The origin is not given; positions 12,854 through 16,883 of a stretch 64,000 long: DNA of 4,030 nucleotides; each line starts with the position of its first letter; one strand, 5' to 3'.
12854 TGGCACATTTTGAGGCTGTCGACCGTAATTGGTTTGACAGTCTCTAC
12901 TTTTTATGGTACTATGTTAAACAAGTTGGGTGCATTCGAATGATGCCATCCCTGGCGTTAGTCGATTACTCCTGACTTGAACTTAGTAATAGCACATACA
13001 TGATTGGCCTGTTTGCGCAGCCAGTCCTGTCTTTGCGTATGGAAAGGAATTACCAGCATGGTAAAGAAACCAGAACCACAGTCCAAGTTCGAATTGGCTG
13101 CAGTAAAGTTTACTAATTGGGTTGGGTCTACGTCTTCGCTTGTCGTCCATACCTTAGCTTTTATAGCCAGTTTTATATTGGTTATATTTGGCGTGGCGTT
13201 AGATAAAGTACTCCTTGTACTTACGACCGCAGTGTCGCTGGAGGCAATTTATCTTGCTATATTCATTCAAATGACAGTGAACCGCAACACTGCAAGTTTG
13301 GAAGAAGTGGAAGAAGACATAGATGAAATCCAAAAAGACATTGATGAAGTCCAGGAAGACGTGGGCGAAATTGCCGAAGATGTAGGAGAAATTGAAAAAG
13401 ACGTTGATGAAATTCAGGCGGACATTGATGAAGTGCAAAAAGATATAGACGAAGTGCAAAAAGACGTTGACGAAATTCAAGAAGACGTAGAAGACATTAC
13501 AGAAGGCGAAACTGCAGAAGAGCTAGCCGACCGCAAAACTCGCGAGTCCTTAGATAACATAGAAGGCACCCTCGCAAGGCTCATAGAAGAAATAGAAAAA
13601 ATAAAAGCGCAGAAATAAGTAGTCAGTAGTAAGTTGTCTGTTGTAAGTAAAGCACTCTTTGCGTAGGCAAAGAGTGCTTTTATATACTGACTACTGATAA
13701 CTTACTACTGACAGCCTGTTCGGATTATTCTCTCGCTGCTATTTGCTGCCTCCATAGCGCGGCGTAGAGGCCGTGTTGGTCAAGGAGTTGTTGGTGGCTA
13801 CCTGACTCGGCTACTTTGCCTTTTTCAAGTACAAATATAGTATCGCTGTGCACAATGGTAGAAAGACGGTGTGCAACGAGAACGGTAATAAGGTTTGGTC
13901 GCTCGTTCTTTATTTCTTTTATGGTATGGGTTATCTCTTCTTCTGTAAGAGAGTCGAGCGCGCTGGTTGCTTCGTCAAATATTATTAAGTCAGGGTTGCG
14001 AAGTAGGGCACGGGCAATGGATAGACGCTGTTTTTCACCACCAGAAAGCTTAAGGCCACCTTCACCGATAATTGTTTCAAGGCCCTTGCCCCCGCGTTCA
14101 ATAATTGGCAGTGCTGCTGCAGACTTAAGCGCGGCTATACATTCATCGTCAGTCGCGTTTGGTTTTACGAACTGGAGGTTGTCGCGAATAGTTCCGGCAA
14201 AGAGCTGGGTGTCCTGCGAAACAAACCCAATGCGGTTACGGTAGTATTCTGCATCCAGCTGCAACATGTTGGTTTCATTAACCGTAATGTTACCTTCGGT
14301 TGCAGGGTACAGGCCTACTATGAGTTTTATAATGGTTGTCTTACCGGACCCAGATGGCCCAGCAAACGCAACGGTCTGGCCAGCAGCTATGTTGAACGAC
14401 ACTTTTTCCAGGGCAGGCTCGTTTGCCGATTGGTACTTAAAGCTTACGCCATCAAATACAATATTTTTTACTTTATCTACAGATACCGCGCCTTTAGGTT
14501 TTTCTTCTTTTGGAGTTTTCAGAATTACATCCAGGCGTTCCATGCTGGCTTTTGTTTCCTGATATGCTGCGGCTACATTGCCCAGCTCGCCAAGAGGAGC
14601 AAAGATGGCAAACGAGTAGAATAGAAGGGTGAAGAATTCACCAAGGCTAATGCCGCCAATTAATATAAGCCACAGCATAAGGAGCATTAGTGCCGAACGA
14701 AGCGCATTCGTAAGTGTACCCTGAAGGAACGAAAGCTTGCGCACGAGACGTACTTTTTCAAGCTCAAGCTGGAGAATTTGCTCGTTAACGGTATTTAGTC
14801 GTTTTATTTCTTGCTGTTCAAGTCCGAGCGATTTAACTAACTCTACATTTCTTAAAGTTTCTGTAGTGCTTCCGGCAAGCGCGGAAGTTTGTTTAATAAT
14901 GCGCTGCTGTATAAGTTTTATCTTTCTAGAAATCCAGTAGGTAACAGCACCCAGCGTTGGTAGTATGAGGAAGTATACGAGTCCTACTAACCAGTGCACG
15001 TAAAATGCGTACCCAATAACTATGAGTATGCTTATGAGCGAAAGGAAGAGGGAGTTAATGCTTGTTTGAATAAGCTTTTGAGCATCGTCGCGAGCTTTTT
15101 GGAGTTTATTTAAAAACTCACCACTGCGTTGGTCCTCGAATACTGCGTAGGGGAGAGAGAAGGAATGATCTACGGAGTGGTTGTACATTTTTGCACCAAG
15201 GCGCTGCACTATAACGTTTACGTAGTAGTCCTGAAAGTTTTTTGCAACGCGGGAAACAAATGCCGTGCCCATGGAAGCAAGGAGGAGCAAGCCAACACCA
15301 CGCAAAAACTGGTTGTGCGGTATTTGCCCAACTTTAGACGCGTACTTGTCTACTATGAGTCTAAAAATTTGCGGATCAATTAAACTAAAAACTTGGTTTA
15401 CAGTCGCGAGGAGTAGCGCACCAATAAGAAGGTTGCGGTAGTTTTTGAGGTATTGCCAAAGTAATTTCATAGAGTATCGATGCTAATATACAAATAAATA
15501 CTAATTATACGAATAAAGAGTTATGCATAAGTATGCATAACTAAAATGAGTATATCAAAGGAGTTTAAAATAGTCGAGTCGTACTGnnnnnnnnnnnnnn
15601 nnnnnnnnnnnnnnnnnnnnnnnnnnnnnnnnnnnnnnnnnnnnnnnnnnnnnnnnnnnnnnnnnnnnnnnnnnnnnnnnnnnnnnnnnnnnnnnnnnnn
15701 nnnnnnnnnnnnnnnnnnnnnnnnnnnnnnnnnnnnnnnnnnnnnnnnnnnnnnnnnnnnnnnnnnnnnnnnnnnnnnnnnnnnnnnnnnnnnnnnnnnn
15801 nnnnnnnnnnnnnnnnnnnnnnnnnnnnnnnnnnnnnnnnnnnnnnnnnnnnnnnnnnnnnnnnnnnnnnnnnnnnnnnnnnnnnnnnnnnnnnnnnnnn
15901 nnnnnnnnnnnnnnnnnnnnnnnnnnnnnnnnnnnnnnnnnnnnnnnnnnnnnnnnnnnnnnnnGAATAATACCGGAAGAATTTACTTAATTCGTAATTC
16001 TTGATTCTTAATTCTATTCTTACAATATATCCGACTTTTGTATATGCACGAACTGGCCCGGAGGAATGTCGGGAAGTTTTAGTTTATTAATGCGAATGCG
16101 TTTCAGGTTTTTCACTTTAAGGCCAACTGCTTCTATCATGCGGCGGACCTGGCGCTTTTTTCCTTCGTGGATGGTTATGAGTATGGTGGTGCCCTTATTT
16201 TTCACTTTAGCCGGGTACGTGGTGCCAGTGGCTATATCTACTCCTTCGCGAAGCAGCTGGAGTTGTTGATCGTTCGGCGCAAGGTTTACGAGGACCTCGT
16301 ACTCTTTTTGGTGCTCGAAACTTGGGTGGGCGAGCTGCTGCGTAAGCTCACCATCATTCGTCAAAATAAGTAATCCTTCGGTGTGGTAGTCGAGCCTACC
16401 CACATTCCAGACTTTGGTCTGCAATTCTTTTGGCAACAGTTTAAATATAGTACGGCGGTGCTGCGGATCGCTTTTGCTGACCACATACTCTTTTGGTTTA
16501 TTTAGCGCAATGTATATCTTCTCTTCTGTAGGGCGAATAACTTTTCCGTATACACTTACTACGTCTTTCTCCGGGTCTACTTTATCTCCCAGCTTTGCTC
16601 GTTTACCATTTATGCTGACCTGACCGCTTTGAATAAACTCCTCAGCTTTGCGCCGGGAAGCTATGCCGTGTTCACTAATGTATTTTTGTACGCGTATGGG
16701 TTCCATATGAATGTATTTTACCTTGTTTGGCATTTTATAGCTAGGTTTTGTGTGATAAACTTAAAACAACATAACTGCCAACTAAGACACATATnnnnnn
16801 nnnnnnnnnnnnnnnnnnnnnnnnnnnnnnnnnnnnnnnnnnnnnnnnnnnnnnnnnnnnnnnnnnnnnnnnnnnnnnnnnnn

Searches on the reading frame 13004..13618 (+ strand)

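Call 53: search_protein_families(library=pfam, proteins=[window:13004-13618:+], max_evalue=0.00001)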
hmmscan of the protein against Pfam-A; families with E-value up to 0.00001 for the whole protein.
window:13004-13618:+ (204 aa): 4 families
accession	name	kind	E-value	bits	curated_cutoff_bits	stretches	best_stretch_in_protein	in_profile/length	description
PF06009.19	Laminin_II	-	3.6e-07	30.7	33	0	123-203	8-81/138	Laminin Domain II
PF06103.16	DUF948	-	2.1e-06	28.2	37.2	0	82-158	11-87/89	Bacterial protein of unknown function (DUF948)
PF05377.16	FlaC_arch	-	3.6e-06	27.7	27.8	0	127-165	2-40/55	Flagella accessory protein C (FlaC)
PF00015.26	MCPsignal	-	5.5e-06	26.8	34.6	1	78-160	87-170/172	Methyl-accepting chemotaxis protein (MCP) signalling domain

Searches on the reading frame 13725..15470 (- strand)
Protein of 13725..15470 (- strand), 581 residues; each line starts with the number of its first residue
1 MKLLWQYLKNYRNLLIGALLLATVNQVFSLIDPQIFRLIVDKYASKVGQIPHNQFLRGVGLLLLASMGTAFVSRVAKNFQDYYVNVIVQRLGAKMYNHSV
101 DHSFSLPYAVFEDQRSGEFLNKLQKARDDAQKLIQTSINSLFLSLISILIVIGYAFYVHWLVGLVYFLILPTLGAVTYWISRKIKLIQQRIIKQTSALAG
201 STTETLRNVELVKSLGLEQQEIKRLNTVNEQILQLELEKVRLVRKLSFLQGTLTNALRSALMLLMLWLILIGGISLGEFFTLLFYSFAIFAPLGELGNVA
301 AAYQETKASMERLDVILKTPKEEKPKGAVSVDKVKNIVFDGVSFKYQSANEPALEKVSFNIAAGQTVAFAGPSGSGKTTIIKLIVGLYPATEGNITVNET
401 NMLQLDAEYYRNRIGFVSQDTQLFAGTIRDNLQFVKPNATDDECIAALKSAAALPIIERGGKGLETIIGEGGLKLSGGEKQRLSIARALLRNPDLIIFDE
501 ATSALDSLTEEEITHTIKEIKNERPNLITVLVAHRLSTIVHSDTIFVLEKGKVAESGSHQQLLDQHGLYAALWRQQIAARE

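Call 53: search_protein_families(library=pfam, proteins=[window:13725-15470:-], max_evalue=0.00001)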
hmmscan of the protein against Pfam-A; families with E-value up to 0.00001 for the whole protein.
window:13725-15470:- (581 aa): 2 families
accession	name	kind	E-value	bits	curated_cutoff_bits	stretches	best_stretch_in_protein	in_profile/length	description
PF00664.28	ABC_membrane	-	1e-32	114.3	28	1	16-293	2-274/274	ABC transporter transmembrane region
PF00005.33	ABC_tran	-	2.3e-32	112.9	25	1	354-503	1-137/137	ABC transporter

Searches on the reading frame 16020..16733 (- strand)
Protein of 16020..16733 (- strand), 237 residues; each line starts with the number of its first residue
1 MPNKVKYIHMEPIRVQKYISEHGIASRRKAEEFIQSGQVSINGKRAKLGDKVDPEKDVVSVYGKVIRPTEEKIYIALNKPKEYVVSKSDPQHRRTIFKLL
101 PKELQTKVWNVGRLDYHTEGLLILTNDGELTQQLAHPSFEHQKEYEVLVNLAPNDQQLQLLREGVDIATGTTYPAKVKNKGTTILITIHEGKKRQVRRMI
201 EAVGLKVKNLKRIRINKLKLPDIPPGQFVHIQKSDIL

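Call 53: search_protein_families(library=pfam, proteins=[window:16020-16733:-], max_evalue=0.00001)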
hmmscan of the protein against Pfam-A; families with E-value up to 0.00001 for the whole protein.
window:16020-16733:- (237 aa): 2 families
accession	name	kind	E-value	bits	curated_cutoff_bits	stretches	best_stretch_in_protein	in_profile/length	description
PF00849.27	PseudoU_synth_2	-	4.5e-22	79.3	26.8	1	74-202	2-152/152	RNA pseudouridylate synthase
PF01479.30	S4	-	4.6e-12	45.9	22.8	1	14-56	2-46/48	S4 domain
